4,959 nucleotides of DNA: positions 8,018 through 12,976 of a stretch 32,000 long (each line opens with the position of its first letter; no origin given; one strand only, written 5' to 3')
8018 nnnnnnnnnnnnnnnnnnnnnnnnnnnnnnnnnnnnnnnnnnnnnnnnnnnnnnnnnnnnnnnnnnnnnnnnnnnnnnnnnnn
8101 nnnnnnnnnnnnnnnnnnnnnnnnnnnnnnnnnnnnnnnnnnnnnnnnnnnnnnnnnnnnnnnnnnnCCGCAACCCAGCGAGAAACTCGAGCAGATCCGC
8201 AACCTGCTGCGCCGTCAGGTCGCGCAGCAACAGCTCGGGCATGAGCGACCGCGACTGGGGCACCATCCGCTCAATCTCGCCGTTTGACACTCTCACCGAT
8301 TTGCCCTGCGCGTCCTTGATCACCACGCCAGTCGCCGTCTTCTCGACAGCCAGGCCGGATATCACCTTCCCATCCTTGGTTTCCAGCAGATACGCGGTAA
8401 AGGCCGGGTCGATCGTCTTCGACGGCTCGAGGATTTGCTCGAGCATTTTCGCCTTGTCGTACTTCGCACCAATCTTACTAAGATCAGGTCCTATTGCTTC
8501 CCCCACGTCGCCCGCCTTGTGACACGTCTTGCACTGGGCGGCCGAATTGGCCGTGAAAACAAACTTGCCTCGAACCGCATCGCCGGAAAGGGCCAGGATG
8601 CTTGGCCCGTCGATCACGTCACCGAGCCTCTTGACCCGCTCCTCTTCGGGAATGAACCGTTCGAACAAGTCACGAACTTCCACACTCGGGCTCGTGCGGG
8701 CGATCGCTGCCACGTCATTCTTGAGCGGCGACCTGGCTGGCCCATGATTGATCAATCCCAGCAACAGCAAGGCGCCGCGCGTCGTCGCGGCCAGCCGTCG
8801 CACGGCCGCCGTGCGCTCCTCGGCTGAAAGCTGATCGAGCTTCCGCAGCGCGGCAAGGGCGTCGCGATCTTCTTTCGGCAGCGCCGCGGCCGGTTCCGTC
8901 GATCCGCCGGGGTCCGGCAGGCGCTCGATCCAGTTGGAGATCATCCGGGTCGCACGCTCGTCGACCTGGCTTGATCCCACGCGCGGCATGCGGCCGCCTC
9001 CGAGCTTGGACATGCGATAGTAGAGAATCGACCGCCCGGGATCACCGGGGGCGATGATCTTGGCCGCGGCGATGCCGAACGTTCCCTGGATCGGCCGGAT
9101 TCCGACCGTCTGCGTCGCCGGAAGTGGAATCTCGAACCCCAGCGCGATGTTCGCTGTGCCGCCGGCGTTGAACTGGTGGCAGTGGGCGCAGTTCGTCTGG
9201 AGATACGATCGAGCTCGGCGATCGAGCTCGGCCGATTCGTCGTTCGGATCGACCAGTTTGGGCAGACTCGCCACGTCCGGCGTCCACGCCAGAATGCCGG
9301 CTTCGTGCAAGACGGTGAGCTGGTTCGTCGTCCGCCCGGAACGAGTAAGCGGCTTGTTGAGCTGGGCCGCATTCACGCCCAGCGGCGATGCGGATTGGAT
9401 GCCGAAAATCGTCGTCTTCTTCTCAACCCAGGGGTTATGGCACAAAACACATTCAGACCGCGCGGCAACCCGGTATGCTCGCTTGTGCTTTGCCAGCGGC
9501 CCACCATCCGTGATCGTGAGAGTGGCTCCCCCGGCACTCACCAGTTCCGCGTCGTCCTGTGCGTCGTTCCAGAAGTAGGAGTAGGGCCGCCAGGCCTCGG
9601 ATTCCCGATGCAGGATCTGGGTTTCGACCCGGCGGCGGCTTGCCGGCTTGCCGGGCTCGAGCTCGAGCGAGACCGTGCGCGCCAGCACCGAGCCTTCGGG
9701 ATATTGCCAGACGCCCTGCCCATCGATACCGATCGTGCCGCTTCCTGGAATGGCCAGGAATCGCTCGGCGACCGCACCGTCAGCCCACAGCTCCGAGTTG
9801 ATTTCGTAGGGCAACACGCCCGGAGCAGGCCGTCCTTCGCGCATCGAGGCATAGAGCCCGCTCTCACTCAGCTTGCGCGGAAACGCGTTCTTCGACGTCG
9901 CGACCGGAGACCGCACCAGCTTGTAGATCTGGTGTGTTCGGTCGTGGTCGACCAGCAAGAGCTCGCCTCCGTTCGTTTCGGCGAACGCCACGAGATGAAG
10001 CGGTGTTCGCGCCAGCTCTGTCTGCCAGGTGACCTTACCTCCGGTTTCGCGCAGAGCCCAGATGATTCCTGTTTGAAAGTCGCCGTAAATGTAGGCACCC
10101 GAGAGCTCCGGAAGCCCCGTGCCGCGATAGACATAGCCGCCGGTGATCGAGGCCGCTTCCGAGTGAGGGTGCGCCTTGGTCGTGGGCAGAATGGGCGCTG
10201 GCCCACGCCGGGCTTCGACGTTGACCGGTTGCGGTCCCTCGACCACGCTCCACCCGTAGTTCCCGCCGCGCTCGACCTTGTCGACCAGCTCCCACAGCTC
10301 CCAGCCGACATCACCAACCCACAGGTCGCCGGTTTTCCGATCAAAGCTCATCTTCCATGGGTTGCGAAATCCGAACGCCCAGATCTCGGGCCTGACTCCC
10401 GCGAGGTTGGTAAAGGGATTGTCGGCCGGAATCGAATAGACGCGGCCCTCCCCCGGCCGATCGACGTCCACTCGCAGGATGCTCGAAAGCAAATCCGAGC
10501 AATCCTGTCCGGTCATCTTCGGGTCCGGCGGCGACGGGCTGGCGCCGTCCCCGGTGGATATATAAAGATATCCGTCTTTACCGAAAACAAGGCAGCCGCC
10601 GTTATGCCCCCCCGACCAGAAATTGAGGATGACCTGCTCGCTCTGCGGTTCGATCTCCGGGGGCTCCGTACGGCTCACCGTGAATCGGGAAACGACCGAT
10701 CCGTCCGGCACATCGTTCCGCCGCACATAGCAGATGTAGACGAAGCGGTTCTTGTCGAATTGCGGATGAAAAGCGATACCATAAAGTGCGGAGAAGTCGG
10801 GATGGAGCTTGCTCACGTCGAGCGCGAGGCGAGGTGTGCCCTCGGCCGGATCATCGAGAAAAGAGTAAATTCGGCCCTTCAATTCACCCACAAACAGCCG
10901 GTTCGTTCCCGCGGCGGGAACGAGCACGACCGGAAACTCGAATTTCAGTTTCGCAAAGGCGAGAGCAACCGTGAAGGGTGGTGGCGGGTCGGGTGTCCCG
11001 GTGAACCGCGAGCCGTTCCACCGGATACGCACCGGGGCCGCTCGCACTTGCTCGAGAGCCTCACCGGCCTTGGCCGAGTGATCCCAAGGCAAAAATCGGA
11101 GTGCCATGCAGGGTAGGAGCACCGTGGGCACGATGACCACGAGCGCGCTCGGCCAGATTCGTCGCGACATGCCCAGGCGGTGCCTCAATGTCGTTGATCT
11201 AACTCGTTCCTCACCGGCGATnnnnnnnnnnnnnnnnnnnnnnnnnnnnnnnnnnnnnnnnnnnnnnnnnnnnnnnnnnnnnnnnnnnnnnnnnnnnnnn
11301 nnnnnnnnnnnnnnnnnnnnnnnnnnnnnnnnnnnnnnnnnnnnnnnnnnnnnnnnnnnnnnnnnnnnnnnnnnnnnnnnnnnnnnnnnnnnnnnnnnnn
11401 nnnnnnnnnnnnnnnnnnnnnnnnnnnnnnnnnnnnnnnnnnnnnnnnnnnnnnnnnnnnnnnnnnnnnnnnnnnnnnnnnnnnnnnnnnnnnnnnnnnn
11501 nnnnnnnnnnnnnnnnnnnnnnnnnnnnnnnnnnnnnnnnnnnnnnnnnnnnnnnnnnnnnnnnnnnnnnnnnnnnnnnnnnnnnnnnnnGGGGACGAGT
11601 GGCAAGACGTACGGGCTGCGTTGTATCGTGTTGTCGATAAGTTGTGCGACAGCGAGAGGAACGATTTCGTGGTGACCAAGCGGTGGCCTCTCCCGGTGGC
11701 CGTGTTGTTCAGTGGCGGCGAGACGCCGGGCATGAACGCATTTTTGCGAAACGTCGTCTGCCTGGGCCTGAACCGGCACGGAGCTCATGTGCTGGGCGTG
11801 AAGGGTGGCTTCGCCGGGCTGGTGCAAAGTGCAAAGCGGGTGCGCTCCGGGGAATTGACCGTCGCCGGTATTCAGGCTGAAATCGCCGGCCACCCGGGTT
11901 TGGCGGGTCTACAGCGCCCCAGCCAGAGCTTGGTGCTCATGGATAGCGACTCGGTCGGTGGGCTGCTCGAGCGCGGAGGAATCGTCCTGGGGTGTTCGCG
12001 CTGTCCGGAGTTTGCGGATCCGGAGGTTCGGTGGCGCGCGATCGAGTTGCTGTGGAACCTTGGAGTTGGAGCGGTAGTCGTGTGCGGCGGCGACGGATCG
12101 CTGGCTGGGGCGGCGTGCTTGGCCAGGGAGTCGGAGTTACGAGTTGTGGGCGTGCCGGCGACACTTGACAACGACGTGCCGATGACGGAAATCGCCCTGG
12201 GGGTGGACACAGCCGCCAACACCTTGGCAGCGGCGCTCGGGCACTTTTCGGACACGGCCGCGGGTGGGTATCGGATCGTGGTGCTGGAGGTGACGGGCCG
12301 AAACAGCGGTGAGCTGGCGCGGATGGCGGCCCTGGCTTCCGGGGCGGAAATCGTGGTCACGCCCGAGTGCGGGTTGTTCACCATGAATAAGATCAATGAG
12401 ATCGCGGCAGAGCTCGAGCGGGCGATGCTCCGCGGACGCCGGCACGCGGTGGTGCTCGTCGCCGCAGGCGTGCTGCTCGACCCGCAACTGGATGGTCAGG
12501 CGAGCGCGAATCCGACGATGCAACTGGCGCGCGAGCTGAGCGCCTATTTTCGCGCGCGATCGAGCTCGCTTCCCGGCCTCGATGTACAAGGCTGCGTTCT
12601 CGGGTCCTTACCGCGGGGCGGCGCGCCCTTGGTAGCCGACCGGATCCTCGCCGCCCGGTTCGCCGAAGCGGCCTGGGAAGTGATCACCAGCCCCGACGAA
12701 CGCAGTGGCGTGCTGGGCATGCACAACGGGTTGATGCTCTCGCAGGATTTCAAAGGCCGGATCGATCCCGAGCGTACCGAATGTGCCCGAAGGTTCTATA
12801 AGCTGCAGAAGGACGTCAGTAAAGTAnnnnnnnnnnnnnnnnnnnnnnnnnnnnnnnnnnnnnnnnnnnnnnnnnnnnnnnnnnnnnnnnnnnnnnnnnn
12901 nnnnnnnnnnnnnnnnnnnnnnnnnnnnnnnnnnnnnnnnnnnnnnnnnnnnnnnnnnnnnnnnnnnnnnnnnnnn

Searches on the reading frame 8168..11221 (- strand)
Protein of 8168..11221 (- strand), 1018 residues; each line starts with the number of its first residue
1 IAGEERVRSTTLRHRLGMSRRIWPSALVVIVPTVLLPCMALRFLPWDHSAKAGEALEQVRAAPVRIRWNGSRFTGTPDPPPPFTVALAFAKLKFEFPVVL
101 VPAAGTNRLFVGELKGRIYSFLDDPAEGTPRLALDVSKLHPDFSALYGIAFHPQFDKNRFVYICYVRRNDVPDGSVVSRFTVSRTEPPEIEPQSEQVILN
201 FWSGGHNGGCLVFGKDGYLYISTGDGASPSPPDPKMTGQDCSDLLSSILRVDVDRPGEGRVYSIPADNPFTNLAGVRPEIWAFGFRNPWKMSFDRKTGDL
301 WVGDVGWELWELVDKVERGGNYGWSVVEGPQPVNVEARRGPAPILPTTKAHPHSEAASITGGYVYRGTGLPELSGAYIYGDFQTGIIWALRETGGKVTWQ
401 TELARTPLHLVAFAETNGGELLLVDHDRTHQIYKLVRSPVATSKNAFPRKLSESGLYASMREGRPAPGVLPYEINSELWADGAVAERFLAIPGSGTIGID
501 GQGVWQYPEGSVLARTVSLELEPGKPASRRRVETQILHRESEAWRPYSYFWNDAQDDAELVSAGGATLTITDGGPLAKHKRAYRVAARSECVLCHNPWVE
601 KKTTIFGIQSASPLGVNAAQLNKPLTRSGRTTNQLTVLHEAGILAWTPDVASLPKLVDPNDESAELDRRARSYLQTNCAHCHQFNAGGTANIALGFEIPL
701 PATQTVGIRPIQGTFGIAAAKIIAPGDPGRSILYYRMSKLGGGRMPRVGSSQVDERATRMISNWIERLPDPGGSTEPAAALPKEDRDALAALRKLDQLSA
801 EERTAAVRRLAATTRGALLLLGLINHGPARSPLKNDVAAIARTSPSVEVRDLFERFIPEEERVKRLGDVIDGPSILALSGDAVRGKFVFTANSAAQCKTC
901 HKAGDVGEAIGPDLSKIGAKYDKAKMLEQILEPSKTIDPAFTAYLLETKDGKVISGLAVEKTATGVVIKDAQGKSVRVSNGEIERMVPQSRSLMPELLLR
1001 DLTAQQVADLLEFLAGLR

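Call 28: search_protein_families(library=pfam, proteins=[window:8168-11221:-], max_evalue=0.001)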
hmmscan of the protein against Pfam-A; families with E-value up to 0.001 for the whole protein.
window:8168-11221:- (1018 aa): 4 families
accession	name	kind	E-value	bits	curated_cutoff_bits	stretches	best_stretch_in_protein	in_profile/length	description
PF07995.17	GSDH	-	2.1e-36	126.3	25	1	107-426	13-324/332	Glucose / Sorbosone dehydrogenase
PF00034.26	Cytochrom_C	-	1.2e-09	39.8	21.3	0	883-936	2-52/90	Cytochrome c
PF13442.11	Cytochrome_CBB3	-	3.8e-07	30.8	27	0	894-932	11-43/68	Cytochrome C oxidase, cbb3-type, subunit III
PF22113.1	Mtrc-MtrF_II-IV_dom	-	0.00029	20.8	30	0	581-688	22-94/176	Outer membrane cytochrome MtrC/MtrF-like, domains II/IV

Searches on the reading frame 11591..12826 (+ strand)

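Call 28: search_protein_families(library=pfam, proteins=[window:11591-12826:+], max_evalue=0.001)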
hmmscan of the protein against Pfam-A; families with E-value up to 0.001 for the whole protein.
window:11591-12826:+ (412 aa): 1 family
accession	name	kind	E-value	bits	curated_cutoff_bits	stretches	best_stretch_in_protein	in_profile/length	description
PF00365.25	PFK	-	8.7e-67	225.8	30.9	1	36-365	2-277/277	Phosphofructokinase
